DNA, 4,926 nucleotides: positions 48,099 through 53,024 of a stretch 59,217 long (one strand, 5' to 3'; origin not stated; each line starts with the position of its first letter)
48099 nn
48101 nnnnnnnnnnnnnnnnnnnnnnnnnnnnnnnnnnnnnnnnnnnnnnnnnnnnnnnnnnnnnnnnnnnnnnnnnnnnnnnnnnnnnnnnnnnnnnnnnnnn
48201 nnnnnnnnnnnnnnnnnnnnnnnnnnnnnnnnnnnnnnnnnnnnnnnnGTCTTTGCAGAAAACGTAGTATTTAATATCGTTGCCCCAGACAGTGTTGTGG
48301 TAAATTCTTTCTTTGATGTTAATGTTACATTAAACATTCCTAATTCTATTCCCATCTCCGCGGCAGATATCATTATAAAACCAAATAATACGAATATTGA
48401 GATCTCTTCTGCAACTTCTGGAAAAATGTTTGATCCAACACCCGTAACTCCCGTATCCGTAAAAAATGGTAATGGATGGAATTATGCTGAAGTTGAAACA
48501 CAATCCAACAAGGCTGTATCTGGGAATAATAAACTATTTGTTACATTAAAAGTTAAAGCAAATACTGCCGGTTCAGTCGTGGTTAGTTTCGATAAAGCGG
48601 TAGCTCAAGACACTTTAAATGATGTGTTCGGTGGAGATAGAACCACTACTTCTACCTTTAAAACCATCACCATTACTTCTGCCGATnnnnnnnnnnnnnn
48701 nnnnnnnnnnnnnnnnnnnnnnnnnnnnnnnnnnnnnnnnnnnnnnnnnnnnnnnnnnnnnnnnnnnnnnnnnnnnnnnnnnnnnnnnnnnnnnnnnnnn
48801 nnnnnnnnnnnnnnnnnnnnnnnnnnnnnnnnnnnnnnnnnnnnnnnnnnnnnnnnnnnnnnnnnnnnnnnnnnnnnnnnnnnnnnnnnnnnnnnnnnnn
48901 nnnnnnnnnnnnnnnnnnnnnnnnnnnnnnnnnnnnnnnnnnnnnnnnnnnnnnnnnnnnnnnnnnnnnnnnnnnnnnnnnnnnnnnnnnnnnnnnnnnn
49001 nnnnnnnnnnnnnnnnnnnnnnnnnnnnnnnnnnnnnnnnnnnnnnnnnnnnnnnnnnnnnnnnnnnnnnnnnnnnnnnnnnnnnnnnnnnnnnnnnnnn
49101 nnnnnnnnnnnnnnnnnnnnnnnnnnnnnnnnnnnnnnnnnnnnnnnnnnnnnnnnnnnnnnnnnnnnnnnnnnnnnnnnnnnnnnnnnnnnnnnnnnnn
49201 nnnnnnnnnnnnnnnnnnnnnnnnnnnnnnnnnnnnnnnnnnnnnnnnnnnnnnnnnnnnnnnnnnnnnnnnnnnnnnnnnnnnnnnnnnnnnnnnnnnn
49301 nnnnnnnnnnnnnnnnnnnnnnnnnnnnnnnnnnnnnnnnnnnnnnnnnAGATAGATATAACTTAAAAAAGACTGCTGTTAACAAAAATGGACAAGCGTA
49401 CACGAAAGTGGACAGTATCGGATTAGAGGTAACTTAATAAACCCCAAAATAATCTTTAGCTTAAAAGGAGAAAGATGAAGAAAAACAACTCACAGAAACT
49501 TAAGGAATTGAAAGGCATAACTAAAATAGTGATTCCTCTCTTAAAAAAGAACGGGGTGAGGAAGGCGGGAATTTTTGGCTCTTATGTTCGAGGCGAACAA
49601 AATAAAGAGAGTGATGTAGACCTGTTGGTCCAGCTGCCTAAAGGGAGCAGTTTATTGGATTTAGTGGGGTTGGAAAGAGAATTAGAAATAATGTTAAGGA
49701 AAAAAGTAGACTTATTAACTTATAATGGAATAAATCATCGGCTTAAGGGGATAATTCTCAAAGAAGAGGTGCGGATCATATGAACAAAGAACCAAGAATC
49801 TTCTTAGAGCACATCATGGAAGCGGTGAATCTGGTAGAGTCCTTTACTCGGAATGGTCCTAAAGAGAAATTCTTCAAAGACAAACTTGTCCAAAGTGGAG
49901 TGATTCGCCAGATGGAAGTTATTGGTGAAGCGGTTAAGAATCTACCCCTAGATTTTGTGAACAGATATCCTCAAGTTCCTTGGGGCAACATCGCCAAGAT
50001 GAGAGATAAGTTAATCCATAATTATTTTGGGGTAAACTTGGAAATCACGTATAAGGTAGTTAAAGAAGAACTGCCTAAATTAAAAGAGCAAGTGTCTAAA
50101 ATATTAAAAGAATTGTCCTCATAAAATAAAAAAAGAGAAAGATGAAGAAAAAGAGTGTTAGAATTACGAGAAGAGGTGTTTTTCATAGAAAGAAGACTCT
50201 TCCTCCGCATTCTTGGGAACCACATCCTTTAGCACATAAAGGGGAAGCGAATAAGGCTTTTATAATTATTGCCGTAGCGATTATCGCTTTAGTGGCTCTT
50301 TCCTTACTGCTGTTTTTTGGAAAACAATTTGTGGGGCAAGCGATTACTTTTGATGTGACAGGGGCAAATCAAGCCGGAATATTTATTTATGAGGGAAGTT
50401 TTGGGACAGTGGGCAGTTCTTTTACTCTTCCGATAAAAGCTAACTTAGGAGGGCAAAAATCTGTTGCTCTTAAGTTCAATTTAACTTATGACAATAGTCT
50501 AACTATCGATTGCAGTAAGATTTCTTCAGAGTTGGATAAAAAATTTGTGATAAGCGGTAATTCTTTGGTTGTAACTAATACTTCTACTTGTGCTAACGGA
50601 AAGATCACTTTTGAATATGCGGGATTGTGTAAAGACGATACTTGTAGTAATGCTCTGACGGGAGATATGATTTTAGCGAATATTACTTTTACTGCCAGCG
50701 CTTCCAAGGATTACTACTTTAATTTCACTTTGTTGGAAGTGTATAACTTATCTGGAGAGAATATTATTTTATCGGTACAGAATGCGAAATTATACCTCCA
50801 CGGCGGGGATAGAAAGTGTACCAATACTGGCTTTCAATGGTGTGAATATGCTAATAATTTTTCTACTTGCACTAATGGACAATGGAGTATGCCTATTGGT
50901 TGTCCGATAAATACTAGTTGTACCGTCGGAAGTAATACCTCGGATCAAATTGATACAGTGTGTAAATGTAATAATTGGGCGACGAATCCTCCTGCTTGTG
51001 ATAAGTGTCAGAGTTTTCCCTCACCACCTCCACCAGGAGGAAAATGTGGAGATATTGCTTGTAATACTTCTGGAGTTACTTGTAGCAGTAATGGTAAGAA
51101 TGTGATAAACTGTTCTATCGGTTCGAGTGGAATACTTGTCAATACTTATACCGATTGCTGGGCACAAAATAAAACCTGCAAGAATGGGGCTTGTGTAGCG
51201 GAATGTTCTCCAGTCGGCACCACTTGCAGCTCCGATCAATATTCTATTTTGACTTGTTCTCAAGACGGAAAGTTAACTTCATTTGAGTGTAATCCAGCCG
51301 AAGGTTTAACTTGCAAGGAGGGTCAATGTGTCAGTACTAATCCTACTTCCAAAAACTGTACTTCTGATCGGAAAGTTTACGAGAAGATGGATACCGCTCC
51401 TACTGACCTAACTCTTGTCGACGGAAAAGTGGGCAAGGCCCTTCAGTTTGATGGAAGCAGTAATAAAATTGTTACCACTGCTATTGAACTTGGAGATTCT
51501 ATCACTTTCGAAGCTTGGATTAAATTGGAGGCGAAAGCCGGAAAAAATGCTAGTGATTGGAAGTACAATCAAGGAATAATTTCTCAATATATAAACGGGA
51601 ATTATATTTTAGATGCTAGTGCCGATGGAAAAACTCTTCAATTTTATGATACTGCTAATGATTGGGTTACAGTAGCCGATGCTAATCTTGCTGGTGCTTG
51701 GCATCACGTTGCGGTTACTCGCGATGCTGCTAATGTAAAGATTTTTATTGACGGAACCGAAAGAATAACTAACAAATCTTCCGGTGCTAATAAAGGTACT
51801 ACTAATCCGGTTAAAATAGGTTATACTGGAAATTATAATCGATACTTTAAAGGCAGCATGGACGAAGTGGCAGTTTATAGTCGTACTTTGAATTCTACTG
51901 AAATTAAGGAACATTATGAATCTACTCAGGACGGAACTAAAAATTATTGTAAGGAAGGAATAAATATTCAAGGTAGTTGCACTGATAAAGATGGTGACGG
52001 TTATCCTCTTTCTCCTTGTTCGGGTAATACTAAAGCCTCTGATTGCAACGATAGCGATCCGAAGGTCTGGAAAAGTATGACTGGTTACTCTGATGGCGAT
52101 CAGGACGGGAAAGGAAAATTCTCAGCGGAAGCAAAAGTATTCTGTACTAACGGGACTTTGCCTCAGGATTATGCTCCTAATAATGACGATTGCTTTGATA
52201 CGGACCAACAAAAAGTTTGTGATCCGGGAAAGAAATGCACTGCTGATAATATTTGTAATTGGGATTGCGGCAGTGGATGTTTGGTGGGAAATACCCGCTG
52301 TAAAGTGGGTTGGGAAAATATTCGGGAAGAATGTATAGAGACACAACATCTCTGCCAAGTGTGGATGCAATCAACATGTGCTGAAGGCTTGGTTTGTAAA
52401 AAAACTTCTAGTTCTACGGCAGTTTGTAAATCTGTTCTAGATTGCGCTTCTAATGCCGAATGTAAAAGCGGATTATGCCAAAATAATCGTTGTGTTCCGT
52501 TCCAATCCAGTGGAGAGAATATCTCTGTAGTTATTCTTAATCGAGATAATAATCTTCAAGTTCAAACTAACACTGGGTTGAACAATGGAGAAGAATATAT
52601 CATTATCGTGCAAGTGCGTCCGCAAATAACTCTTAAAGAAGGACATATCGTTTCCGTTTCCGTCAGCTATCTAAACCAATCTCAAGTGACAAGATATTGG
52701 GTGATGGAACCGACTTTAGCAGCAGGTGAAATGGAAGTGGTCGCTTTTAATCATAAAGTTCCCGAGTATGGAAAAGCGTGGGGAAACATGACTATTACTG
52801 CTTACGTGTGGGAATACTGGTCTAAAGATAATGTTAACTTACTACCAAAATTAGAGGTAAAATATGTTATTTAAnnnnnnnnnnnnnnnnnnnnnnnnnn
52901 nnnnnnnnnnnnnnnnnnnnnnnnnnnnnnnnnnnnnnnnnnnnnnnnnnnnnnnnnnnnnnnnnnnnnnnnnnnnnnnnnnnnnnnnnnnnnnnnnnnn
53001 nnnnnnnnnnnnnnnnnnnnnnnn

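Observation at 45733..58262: Cellulosome-style cohesin/dockerin-like surface-protein locus in an archaeal-type small genome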

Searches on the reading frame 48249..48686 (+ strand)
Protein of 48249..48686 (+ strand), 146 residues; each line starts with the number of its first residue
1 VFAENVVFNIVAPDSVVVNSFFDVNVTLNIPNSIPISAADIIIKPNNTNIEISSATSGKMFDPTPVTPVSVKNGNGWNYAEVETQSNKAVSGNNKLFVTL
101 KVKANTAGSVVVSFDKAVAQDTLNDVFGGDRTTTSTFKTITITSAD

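Call 10: search_protein_families(library=pfam, proteins=[window:48249-48686:+], max_evalue=10)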
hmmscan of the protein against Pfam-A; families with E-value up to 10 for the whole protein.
seq(146 aa): 1 family
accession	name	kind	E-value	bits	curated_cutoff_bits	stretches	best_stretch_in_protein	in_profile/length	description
PF00963.24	Cohesin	-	0.0013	19.4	24.1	1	15-125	10-125/139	Cohesin domain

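Call 71: search_solved_structures(query=A10, max_evalue=10, show_alignments=1)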
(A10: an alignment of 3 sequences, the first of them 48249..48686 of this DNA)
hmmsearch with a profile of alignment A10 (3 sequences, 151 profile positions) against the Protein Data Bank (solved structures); distinct sequences matched with E-value up to 10: 3.
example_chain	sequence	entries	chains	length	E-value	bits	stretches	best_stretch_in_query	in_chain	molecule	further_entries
2m1z_A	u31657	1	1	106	0.68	13.3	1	14-44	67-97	Lmo0427 protein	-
2kfk_B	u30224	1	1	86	0.69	13.3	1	50-102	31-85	Cell division control protein 24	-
2kfj_A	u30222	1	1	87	0.71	13.2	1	50-102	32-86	Cell division control protein 24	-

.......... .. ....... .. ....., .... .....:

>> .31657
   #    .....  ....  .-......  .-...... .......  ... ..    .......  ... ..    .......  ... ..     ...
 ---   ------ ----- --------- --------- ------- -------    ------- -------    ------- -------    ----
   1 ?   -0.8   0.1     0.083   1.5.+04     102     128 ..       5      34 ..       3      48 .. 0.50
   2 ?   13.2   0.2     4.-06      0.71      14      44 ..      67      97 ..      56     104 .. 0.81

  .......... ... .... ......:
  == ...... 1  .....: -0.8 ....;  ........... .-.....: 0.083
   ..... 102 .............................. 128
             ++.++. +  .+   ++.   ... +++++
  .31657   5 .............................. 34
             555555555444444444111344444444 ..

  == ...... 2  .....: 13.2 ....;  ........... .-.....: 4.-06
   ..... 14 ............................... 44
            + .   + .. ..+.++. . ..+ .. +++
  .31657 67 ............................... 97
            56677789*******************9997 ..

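Call 103: search_solved_structures(query=A13, max_evalue=10)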
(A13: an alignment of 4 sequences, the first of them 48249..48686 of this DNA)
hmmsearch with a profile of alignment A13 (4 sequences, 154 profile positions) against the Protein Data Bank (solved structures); distinct sequences matched with E-value up to 10: 3.
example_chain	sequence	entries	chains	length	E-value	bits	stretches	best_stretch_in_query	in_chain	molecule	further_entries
2m1z_A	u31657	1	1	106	0.049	16.9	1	8-44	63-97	Lmo0427 protein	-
9mq9_J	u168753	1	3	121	0.73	13.1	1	43-122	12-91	326-289.74 Fab heavy chain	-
30yx_M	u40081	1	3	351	2.1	11.6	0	94-146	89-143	tail-associated dlysin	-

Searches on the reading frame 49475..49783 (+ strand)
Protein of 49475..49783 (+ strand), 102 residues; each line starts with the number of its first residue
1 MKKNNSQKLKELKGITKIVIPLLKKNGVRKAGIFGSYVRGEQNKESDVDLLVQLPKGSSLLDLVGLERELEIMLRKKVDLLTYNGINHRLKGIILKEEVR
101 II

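Call 73: search_protein_families(library=pfam, proteins=[window:49475-49783:+], max_evalue=0.01)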
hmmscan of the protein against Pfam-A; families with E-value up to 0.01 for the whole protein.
window:49475-49783:+ (102 aa): 3 families
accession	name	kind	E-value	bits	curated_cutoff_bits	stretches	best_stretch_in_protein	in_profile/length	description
PF01909.29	NTP_transf_2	-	5.7e-15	55.9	21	1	23-97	9-89/93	Nucleotidyltransferase domain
PF18765.7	Polbeta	-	6.1e-14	52.4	26.9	1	20-101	4-87/93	Polymerase beta, Nucleotidyltransferase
PF22600.2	MTPAP-like_central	-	0.00064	20.3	27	1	5-61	19-71/139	Poly(A) RNA polymerase, mitochondrial-like, central palm domain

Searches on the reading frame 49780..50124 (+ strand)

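Call 73: search_protein_families(library=pfam, proteins=[window:49780-50124:+], max_evalue=0.01)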
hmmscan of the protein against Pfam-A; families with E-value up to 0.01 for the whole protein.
window:49780-50124:+ (114 aa): 1 family
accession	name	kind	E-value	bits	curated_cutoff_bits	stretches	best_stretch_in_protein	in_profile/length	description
PF01934.22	HepT-like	-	3.9e-25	88.3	23.5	1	13-108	2-120/120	Ribonuclease HepT-like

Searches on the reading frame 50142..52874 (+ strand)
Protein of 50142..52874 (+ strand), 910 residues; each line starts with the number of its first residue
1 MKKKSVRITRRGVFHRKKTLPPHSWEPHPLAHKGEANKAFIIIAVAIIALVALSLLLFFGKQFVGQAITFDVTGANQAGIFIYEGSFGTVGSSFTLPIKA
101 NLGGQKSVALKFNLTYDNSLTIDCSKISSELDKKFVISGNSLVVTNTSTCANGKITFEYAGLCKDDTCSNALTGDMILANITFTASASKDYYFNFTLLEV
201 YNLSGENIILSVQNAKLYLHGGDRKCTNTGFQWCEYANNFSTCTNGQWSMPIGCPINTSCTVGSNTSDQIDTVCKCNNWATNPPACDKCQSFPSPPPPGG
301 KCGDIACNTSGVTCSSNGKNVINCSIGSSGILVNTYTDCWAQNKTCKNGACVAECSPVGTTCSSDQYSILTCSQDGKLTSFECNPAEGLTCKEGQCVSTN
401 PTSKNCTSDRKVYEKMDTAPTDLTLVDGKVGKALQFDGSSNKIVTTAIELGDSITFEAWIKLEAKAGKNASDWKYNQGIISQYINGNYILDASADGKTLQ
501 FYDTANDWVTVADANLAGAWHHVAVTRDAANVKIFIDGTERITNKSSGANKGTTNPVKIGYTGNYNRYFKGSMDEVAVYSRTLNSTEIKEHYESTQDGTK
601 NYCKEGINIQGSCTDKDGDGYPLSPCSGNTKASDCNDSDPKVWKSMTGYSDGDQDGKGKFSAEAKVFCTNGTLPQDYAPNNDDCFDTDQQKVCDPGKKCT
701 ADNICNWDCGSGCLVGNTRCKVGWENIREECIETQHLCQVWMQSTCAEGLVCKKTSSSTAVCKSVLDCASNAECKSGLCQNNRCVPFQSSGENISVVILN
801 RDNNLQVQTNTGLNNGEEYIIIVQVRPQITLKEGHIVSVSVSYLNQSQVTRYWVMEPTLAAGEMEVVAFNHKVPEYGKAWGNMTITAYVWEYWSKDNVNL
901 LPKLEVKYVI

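Call 3: search_protein_families(library=pfam, proteins=[window:50142-52874:+], max_evalue=1)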
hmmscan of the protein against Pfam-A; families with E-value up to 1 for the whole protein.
window:50142-52874:+ (910 aa): 5 families
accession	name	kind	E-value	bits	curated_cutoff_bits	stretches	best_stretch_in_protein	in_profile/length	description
PF13385.13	Laminin_G_3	-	1.8e-24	87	27.6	1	437-589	1-151/151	Concanavalin A-like lectin/glucanases superfamily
PF00963.24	Cohesin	-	4.7e-05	24.1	24.1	1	89-189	11-105/139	Cohesin domain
PF02210.31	Laminin_G_2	-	0.00061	20.7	22.9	1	517-578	52-123/126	Laminin G domain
PF00054.30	Laminin_G_1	-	0.055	14.1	24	1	517-555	52-90/131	Laminin G domain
PF17141.9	DUF5114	-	0.7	10.9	27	0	519-567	10-58/88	Domain of unknown function (DUF5114)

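Call 4: search_protein_families(library=ncbifam, proteins=[window:50142-52874:+], max_evalue=1)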
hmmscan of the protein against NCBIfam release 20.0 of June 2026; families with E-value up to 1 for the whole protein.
window:50142-52874:+ (910 aa): 1 family
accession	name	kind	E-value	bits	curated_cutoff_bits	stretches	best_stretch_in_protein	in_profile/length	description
NF052521.1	TafC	equivalog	5.1e-11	42.3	410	1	409-599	172-367/373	TafC family fimbrial protein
